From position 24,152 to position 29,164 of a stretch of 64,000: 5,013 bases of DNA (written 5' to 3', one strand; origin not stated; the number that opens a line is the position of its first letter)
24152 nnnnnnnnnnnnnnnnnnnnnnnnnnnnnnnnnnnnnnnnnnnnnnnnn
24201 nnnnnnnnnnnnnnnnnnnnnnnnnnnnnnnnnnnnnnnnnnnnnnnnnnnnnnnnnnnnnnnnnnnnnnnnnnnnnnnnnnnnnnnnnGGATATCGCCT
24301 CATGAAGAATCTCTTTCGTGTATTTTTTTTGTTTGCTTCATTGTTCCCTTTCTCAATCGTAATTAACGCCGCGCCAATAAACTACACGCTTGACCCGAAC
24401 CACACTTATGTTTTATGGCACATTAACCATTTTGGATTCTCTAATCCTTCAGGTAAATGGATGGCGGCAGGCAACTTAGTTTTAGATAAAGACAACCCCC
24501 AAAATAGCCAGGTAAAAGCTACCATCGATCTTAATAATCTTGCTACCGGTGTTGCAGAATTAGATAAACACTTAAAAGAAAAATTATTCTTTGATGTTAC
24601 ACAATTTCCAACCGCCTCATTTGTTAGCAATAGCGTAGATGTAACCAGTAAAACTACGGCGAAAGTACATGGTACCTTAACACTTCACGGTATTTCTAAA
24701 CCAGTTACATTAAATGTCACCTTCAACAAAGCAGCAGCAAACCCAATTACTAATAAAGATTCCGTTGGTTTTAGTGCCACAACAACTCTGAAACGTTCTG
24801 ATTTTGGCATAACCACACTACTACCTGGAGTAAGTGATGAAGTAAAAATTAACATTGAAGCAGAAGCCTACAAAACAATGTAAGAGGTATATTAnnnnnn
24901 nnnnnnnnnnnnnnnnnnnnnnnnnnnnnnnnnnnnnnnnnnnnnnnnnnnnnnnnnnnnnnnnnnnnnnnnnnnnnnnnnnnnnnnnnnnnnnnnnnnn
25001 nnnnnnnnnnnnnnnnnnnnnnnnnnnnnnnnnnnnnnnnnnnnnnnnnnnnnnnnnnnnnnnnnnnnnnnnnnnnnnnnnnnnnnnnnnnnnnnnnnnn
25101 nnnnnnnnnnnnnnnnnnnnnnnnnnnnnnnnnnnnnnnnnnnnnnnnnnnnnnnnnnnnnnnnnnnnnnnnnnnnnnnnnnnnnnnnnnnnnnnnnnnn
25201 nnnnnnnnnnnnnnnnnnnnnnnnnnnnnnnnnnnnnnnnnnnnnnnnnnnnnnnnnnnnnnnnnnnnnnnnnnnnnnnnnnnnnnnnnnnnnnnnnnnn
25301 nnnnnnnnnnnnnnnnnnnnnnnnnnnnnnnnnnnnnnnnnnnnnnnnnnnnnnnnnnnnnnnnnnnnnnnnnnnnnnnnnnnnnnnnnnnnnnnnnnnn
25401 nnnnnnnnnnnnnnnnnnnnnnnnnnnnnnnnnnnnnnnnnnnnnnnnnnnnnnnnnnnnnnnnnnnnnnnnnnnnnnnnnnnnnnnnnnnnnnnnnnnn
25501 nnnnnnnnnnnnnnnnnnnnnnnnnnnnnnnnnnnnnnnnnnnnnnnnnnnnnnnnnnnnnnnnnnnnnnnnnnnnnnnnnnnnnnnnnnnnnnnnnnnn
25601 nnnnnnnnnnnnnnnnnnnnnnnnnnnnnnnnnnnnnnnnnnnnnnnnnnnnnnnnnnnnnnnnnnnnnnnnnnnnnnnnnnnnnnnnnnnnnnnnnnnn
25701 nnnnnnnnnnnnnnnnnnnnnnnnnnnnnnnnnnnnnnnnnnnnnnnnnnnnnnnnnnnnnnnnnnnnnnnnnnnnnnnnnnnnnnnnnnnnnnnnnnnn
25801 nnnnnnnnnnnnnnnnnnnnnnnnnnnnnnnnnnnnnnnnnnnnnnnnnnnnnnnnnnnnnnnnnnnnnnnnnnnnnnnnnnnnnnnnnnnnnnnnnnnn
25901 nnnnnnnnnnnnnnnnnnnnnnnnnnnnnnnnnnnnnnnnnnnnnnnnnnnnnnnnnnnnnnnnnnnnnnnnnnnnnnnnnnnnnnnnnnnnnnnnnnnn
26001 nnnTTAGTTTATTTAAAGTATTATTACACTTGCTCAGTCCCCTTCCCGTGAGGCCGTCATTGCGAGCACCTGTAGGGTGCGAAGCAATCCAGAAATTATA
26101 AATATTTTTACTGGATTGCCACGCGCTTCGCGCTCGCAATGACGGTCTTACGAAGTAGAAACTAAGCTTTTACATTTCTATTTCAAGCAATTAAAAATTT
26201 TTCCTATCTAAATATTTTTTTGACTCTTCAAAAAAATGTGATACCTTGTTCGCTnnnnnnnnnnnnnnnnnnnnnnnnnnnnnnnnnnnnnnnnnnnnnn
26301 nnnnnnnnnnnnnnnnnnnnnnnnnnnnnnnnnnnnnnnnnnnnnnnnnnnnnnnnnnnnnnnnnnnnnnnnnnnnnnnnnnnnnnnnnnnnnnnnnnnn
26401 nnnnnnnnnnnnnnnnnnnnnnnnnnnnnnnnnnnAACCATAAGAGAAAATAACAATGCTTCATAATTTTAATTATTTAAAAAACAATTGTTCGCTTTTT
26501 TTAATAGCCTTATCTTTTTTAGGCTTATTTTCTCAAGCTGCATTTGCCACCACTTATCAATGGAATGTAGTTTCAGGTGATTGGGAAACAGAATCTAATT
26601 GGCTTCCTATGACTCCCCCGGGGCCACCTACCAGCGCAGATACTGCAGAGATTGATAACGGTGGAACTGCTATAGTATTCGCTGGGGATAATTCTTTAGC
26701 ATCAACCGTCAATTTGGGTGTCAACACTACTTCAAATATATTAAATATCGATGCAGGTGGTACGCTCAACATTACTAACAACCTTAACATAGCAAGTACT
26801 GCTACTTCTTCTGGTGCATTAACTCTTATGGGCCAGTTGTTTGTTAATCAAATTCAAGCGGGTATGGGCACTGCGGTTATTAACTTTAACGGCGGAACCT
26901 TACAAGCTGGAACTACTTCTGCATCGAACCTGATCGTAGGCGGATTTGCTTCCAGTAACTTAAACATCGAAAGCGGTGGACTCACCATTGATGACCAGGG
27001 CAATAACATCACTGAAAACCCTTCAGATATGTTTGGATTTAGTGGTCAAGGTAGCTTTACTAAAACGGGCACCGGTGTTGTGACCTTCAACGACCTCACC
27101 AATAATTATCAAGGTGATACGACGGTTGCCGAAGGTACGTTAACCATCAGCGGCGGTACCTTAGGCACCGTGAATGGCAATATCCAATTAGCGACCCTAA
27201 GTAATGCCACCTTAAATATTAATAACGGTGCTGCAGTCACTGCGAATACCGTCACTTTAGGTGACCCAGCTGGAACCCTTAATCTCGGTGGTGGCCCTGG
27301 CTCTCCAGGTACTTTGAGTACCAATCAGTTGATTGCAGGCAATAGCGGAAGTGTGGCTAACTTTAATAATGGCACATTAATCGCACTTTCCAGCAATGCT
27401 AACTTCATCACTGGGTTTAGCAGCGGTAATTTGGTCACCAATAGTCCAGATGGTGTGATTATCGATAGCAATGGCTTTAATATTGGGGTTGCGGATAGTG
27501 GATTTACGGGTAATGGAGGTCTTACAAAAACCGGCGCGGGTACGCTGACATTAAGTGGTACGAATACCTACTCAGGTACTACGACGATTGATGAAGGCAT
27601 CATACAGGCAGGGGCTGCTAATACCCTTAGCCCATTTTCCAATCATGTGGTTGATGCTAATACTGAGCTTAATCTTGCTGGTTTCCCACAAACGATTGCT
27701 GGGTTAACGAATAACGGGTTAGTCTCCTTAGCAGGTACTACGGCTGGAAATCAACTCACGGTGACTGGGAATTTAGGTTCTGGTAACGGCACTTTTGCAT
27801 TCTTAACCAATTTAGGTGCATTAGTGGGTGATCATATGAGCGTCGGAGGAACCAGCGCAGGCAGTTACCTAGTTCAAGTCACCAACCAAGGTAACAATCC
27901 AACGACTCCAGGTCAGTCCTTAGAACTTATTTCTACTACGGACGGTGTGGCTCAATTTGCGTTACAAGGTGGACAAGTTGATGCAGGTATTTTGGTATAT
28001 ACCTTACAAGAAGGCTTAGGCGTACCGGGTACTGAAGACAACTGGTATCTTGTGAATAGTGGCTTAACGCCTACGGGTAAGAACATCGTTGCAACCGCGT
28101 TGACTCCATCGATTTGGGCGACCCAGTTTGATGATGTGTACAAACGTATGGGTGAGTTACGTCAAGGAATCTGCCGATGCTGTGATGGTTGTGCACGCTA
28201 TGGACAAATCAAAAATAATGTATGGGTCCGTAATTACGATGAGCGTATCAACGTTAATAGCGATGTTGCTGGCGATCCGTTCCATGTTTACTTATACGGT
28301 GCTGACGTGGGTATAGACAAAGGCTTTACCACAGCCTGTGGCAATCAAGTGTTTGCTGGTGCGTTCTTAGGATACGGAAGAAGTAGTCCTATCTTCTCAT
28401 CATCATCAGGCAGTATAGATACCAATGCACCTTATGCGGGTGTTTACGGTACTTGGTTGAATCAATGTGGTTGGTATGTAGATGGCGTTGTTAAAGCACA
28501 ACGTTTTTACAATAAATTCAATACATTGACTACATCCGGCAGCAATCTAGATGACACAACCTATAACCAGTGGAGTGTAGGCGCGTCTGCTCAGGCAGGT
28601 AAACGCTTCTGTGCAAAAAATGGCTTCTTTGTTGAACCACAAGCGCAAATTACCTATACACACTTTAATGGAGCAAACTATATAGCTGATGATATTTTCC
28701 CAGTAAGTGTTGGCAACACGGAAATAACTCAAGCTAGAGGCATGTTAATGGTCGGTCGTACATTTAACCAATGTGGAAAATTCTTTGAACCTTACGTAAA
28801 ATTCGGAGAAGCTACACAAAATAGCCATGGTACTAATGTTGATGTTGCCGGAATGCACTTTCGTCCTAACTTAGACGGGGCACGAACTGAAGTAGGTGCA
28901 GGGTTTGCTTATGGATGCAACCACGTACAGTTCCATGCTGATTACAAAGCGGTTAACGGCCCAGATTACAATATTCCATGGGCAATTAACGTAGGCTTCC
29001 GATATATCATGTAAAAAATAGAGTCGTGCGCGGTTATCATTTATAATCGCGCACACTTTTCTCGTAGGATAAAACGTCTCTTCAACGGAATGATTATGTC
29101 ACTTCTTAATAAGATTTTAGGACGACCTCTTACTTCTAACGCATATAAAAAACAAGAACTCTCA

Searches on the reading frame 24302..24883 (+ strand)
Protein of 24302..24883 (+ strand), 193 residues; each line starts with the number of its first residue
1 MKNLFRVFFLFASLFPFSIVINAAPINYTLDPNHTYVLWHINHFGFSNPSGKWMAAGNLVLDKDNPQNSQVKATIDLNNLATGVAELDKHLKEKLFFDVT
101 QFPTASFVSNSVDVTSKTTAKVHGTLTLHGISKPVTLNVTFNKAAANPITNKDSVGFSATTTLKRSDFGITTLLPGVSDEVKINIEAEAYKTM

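Call 18: search_protein_families(library=pfam, proteins=[window:24302-24883:+], max_evalue=0.00001)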
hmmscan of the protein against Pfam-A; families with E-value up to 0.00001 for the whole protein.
window:24302-24883:+ (193 aa): 1 family
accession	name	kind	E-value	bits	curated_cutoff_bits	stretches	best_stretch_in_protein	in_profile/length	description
PF04264.18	YceI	-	8.3e-45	153.3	23.7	1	28-189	1-150/150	YceI-like domain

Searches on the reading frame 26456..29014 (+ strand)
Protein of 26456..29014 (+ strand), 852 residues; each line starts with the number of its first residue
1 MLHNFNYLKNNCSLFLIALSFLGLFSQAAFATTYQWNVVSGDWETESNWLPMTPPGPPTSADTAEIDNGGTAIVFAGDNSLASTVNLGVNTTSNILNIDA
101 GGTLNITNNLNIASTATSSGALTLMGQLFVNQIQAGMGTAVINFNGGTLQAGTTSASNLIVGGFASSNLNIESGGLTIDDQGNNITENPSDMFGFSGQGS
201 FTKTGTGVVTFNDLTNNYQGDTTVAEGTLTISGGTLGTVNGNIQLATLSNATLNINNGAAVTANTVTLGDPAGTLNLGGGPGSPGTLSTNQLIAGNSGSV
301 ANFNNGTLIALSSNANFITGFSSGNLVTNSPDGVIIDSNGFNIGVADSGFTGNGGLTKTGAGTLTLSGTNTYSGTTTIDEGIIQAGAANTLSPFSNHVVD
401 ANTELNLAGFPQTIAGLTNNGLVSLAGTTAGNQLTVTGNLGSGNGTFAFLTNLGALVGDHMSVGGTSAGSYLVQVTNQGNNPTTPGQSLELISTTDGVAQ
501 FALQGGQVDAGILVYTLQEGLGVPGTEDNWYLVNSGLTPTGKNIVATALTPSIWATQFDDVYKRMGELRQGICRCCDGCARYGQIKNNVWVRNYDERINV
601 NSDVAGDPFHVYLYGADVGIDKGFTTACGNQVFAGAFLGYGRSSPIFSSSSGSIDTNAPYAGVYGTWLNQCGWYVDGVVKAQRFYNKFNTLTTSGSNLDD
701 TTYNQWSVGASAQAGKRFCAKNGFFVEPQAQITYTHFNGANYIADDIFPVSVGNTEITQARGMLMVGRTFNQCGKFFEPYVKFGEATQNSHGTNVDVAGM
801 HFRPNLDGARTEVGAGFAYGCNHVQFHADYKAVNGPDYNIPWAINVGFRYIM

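Call 18: search_protein_families(library=pfam, proteins=[window:26456-29014:+], max_evalue=0.00001)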
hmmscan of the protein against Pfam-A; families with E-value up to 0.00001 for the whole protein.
window:26456-29014:+ (852 aa): 3 families
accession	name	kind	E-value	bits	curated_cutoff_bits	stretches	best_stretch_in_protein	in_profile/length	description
PF03797.25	Autotransporter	-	3.6e-30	106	26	1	589-830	1-254/255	Autotransporter beta-domain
PF03212.20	Pertactin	-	6.3e-15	55.6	22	1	428-533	18-120/121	Pertactin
PF12951.13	PATR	-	1e-14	54.7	27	2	356-384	1-29/30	Passenger-associated-transport-repeat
